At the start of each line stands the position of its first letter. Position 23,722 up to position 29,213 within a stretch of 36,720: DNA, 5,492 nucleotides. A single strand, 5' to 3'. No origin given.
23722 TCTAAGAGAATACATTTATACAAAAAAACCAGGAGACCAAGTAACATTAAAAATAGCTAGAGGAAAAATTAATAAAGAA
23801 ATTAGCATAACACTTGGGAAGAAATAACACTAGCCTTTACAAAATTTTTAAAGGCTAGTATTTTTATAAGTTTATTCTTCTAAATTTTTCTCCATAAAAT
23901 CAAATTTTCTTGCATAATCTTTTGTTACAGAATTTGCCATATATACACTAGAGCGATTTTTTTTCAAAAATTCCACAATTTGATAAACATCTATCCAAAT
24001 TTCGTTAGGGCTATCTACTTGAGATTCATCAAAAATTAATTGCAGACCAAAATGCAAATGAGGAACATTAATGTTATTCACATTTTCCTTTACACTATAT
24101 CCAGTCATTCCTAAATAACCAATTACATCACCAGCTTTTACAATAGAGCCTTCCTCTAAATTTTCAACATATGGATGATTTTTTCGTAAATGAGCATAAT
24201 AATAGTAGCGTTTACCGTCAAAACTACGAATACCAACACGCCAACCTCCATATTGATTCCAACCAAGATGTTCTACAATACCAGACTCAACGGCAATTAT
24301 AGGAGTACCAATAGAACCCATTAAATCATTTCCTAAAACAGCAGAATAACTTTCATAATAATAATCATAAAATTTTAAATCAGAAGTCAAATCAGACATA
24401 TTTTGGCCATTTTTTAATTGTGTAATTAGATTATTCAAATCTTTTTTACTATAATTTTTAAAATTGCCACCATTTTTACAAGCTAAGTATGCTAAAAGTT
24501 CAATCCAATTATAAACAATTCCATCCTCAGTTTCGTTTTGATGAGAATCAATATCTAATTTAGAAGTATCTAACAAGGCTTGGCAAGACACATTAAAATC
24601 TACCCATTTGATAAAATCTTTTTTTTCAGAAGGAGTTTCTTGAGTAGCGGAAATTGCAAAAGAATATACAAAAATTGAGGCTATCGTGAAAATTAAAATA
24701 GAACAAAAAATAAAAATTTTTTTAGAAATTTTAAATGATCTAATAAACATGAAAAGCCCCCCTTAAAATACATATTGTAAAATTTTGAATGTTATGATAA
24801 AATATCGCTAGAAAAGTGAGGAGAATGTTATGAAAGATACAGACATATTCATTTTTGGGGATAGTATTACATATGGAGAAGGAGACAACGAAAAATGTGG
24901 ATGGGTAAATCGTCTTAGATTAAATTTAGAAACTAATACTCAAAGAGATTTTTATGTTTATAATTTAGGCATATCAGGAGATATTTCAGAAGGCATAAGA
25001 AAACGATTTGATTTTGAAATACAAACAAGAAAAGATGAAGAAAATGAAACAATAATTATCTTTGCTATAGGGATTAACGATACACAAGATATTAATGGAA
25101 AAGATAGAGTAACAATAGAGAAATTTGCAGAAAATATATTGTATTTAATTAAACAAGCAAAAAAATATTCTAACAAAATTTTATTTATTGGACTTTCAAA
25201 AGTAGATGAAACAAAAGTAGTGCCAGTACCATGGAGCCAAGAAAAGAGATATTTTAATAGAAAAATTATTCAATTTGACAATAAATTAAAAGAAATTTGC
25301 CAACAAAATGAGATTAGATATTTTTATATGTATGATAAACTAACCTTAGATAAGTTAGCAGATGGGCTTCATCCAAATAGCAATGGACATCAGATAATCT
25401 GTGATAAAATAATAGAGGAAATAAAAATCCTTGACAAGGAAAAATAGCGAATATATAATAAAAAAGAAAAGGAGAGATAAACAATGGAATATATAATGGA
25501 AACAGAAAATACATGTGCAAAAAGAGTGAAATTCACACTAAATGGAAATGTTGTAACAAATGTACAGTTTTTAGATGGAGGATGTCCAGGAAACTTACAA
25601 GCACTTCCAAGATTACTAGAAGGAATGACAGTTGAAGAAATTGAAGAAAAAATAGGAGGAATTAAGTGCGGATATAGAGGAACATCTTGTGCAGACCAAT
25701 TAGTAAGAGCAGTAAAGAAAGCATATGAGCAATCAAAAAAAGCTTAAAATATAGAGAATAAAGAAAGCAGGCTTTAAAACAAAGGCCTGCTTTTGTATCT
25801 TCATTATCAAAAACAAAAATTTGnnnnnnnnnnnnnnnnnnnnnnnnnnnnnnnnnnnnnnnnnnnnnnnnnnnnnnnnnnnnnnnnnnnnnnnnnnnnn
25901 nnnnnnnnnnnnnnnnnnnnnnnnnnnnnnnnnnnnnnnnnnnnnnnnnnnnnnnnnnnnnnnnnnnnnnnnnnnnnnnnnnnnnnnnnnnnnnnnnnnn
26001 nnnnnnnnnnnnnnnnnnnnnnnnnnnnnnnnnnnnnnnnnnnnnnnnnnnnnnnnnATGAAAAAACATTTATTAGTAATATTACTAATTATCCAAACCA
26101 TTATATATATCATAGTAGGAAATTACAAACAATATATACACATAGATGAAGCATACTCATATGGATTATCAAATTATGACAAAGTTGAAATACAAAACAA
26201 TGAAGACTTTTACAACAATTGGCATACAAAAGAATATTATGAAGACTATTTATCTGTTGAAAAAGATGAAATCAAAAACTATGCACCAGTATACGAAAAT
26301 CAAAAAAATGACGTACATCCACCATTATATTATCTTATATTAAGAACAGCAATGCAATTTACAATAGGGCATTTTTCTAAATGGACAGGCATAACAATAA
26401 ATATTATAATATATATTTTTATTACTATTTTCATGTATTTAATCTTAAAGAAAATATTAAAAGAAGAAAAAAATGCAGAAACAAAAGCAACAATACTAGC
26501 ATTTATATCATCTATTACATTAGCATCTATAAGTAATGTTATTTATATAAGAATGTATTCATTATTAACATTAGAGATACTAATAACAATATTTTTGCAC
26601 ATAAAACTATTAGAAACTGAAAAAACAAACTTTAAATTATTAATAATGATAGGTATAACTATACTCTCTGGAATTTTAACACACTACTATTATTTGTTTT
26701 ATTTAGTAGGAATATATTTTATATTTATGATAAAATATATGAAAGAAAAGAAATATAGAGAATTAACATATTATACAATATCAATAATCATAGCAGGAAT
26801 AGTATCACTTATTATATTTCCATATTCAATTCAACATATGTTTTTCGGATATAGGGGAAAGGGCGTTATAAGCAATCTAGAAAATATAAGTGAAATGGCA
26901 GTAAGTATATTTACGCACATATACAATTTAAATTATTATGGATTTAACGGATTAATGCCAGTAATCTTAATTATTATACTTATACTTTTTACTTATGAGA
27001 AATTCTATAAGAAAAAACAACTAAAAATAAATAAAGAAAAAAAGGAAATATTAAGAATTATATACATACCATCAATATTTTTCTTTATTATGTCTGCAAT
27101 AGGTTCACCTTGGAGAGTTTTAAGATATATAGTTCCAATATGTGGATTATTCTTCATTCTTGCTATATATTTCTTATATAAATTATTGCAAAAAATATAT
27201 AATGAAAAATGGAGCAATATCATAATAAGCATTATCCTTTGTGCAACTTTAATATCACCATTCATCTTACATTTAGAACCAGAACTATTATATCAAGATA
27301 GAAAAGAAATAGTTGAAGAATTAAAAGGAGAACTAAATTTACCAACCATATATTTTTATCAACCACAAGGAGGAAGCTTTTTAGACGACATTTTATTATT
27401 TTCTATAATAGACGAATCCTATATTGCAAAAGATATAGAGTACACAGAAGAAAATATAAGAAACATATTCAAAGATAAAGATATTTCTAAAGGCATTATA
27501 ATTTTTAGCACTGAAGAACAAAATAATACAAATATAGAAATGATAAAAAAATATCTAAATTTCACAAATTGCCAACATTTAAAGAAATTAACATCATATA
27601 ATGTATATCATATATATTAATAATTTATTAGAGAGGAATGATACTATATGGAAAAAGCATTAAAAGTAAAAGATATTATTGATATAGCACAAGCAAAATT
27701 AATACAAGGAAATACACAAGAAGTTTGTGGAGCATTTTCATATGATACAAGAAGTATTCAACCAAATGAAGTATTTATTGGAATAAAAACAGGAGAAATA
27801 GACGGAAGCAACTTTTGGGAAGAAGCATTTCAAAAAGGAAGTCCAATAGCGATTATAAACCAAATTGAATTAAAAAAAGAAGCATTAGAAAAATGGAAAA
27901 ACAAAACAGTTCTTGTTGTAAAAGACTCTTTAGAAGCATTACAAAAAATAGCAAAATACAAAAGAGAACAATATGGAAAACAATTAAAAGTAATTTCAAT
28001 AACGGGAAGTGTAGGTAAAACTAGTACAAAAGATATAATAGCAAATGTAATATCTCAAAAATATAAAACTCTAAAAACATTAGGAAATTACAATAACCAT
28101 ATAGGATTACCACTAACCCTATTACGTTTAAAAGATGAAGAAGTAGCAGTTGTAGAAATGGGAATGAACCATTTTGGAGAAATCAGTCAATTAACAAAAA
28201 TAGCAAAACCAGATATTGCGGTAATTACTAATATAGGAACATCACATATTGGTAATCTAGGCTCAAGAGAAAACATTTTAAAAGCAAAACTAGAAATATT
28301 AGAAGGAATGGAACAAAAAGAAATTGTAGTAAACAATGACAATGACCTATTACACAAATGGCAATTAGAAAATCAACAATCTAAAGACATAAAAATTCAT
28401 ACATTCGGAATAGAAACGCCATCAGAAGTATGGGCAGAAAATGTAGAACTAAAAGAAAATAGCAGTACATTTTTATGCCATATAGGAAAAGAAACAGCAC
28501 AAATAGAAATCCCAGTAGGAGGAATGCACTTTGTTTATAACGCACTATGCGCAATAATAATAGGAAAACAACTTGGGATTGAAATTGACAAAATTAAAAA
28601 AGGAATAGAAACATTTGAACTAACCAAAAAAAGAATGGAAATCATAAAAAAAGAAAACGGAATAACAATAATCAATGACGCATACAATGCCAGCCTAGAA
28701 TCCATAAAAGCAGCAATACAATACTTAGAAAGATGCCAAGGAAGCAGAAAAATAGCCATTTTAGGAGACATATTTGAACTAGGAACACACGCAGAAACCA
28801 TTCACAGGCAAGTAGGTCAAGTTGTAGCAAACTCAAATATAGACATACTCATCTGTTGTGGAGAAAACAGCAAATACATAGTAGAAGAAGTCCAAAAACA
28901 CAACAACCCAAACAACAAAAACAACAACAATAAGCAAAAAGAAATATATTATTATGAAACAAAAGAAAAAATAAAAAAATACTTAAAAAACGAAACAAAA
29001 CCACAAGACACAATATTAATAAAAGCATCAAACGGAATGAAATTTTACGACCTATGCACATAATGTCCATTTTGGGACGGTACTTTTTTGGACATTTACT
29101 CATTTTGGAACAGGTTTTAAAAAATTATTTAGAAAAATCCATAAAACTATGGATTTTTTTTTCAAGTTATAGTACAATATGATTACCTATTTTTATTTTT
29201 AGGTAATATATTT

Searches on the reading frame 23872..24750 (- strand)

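Call 5: search_protein_families(library=pfam, proteins=[window:23872-24750:-], max_evalue=0.001)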
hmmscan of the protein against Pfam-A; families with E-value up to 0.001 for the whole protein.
window:23872-24750:- (292 aa): 1 family
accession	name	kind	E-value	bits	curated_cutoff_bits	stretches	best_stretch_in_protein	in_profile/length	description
PF01551.29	Peptidase_M23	-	6.5e-16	58.8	28.7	1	140-237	5-88/96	Peptidase family M23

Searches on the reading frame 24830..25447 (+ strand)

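Call 5: search_protein_families(library=pfam, proteins=[window:24830-25447:+], max_evalue=0.001)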
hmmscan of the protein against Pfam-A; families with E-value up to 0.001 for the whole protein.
window:24830-25447:+ (205 aa): 3 families
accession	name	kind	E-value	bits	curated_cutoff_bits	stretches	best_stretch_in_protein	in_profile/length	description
PF13472.12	Lipase_GDSL_2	-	6.2e-22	79.4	32.9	1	8-189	1-178/178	GDSL-like Lipase/Acylhydrolase family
PF00657.28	Lipase_GDSL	-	7.5e-17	62.6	23.6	1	6-194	1-208/208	GDSL-like Lipase/Acylhydrolase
PF04311.20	DUF459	-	0.00018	21.4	27.2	0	64-130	51-124/197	Protein of unknown function (DUF459)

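Call 43: search_protein_families(library=ncbifam, proteins=[window:24830-25447:+], max_evalue=0.001)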
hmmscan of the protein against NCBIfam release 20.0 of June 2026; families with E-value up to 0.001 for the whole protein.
window:24830-25447:+ (205 aa): 3 families
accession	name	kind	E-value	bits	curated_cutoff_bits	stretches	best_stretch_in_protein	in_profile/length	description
NF047474.1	GDSL_LA_2486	hypoth_equivalog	2.4e-07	30.3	300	1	3-106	86-185/326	LA_2486 family SGNH/GDSL-type esterase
NF042968.1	AcxylEst_AxeA1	equivalog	0.00014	20.4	700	1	9-191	280-456/459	acetylxylan esterase AxeA1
NF007819.1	PRK10528.1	equivalog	0.00051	19.8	270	0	6-199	31-205/210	multifunctional acyl-CoA thioesterase I/protease I/lysophospholipase L1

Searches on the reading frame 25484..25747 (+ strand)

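Call 5: search_protein_families(library=pfam, proteins=[window:25484-25747:+], max_evalue=0.001)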
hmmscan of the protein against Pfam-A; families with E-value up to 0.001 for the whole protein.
window:25484-25747:+ (87 aa): 1 family
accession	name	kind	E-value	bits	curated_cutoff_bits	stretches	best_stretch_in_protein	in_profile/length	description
PF12637.14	TSCPD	-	1.5e-22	80.2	22.8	1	7-81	8-88/88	TSCPD domain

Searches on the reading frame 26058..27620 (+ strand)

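Call 6: search_protein_families(library=pfam, proteins=[window:26058-27620:+], max_evalue=0.001)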
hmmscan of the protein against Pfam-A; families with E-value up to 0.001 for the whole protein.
window:26058-27620:+ (520 aa): 1 family
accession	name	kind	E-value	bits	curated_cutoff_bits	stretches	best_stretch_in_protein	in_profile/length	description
PF03600.22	CitMHS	-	4.3e-06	26.5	31.9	1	189-405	73-220/336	Citrate transporter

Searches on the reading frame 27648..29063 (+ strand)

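Call 6: search_protein_families(library=pfam, proteins=[window:27648-29063:+], max_evalue=0.001)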
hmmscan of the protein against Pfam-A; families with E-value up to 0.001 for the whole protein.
window:27648-29063:+ (471 aa): 3 families
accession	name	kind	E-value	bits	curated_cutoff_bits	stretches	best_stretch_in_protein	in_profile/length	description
PF08245.18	Mur_ligase_M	-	5.5e-51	173.8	24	1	118-305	1-199/200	Mur ligase middle domain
PF02875.26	Mur_ligase_C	-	1.3e-21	78.2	28.4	1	329-461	2-126/127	Mur ligase, glutamate ligase domain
PF01225.30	Mur_ligase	-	1.3e-05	26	21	1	31-105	6-94/95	Mur ligase family, catalytic domain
